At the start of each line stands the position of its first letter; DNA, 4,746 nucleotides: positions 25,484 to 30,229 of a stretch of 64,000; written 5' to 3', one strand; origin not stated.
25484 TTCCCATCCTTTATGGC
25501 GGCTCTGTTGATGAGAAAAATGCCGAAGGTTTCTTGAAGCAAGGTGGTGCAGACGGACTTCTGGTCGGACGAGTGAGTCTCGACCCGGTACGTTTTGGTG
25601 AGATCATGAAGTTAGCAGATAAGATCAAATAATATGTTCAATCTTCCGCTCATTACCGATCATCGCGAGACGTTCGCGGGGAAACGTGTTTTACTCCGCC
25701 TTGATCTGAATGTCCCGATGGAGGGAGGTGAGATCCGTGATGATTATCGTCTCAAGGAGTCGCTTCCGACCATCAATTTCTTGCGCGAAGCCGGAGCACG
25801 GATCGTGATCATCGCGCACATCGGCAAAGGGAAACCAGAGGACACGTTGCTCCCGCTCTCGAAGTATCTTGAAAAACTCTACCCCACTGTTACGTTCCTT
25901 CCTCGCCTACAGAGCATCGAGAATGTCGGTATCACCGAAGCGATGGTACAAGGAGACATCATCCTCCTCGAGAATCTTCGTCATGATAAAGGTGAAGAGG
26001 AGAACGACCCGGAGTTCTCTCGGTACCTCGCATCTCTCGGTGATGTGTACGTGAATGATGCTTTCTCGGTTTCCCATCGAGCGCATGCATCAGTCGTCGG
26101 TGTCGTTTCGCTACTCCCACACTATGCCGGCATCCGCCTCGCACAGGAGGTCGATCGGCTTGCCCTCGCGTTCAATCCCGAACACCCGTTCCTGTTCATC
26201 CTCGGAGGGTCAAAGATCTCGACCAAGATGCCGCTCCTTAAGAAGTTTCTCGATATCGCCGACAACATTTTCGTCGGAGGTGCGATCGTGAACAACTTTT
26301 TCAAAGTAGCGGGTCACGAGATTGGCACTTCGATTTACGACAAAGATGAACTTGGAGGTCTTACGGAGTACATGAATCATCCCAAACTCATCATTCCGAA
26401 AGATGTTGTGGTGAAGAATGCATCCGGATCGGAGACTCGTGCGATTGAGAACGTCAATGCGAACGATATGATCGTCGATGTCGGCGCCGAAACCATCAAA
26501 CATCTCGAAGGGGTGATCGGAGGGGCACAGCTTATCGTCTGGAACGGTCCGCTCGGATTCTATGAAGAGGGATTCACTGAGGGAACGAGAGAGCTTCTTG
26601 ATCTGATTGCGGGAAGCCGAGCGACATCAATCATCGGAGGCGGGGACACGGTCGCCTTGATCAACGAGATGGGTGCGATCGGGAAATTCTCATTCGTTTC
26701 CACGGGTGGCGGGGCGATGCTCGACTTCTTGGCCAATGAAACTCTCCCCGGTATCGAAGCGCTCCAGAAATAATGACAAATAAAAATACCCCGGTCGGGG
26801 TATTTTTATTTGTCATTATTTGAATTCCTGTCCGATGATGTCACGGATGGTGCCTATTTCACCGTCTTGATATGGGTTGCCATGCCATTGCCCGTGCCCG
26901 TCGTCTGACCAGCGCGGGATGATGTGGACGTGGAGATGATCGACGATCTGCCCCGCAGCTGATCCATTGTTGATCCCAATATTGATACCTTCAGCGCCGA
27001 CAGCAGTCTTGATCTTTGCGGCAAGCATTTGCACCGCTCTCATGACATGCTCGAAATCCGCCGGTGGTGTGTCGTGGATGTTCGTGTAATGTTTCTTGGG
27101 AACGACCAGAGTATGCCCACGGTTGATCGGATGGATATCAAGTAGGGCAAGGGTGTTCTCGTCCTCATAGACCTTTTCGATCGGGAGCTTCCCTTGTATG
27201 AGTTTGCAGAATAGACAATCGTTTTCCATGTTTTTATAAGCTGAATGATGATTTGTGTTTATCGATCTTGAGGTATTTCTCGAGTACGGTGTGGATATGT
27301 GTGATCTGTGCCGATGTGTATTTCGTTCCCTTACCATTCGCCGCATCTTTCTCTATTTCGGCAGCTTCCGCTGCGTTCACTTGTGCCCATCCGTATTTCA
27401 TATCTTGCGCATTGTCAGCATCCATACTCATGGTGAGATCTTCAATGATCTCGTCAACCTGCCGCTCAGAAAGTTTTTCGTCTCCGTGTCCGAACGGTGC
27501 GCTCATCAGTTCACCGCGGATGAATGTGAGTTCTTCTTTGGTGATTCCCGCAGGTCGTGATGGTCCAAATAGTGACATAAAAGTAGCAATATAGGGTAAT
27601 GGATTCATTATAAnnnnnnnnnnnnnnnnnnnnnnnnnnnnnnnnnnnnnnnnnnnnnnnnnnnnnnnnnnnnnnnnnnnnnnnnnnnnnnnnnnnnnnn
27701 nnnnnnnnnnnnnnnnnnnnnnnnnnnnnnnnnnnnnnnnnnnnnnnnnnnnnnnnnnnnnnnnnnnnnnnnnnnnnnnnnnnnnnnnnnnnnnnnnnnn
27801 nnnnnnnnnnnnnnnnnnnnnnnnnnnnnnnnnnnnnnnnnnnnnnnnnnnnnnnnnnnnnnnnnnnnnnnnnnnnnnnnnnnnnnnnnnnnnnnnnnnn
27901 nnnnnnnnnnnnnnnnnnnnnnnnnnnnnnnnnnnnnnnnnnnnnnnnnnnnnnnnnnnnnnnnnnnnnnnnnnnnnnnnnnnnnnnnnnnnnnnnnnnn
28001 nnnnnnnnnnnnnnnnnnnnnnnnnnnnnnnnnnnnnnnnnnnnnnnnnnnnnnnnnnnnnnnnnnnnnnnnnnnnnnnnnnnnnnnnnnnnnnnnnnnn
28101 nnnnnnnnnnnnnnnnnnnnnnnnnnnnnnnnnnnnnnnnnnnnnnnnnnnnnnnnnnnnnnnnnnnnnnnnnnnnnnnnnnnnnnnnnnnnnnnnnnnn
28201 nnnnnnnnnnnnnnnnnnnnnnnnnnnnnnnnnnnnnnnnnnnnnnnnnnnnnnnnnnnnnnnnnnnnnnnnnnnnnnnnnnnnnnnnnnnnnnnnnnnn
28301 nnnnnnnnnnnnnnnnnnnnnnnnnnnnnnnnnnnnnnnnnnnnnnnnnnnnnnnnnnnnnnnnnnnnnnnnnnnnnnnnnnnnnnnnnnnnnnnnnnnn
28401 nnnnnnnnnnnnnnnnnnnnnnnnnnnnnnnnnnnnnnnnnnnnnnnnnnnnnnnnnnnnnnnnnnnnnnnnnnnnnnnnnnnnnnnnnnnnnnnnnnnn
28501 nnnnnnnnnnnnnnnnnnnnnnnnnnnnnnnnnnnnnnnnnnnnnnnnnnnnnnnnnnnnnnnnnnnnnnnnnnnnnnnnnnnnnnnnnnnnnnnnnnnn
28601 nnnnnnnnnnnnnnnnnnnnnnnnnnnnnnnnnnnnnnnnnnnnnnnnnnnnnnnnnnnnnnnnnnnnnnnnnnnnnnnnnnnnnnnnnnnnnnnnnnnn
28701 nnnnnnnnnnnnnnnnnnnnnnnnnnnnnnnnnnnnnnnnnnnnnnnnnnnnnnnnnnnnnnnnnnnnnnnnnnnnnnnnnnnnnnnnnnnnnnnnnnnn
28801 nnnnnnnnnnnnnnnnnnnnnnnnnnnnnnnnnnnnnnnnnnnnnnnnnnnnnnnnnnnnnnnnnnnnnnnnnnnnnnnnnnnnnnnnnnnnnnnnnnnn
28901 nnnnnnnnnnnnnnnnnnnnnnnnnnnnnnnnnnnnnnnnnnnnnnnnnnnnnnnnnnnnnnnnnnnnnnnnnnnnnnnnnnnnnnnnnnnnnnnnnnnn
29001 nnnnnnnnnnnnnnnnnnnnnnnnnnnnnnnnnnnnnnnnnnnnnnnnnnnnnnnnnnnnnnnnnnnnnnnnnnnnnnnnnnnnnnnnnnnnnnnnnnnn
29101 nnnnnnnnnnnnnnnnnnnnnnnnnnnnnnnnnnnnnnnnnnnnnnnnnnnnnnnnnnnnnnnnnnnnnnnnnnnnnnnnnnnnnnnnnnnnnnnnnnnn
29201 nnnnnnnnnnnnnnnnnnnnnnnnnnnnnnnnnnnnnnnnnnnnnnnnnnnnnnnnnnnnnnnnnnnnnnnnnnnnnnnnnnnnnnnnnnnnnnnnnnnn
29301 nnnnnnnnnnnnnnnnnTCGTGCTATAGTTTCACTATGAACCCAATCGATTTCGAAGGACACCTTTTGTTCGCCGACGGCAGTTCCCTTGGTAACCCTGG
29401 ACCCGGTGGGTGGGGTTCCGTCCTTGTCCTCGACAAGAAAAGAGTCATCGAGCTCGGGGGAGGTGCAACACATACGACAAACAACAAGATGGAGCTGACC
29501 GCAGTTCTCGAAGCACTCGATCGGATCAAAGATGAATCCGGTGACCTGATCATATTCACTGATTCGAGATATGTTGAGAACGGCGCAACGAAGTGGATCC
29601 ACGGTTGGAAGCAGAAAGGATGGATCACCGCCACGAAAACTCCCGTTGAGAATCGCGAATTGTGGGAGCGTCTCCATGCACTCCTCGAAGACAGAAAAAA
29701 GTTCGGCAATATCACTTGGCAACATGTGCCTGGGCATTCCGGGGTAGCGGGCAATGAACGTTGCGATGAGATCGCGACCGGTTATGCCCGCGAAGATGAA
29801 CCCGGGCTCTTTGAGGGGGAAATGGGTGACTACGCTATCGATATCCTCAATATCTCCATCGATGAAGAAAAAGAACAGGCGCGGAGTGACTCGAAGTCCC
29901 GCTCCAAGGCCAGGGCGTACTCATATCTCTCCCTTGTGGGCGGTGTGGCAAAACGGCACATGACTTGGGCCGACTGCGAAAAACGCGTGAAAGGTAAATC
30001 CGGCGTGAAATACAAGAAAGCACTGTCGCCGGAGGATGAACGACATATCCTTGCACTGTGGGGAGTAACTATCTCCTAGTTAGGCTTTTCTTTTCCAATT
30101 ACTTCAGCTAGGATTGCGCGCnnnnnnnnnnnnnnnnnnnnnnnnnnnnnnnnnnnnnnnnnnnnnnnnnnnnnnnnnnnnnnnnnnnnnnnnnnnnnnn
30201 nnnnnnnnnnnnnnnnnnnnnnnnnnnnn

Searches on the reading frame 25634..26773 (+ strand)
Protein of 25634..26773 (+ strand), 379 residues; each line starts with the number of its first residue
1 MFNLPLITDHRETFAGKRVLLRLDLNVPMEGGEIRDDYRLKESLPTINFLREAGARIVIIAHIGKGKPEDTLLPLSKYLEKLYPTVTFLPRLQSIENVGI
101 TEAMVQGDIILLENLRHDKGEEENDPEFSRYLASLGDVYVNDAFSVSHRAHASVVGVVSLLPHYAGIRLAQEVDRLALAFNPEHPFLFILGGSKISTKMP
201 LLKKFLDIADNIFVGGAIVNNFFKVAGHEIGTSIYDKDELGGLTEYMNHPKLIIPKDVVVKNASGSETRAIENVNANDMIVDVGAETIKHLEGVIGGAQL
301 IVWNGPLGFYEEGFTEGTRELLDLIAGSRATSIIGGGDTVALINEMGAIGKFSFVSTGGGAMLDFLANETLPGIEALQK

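Call 15: search_protein_families(library=pfam, proteins=[window:25634-26773:+], max_evalue=0.001)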
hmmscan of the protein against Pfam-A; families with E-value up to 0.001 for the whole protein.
window:25634-26773:+ (379 aa): 1 family
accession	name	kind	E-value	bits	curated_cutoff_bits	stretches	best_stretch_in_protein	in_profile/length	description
PF00162.24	PGK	-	6.7e-113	378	27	1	13-367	5-377/379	Phosphoglycerate kinase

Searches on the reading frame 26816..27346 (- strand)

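Call 15: search_protein_families(library=pfam, proteins=[window:26816-27346:-], max_evalue=0.001)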
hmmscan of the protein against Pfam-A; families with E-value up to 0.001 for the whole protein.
window:26816-27346:- (176 aa): 2 families
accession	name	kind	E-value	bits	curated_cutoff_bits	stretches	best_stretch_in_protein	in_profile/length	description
PF01230.28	HIT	-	4.3e-29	101.5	21.5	1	54-145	4-95/98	HIT domain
PF11969.13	DcpS_C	-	2.8e-15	57.2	24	1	44-144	2-101/114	Scavenger mRNA decapping enzyme C-term binding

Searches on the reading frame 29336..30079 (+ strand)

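Call 15: search_protein_families(library=pfam, proteins=[window:29336-30079:+], max_evalue=0.001)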
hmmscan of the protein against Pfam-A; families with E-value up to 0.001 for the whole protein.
window:29336-30079:+ (247 aa): 1 family
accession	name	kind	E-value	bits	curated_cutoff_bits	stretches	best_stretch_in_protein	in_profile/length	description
PF00075.30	RNase_H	-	5.7e-39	133.9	25.8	1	10-148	5-137/141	RNase H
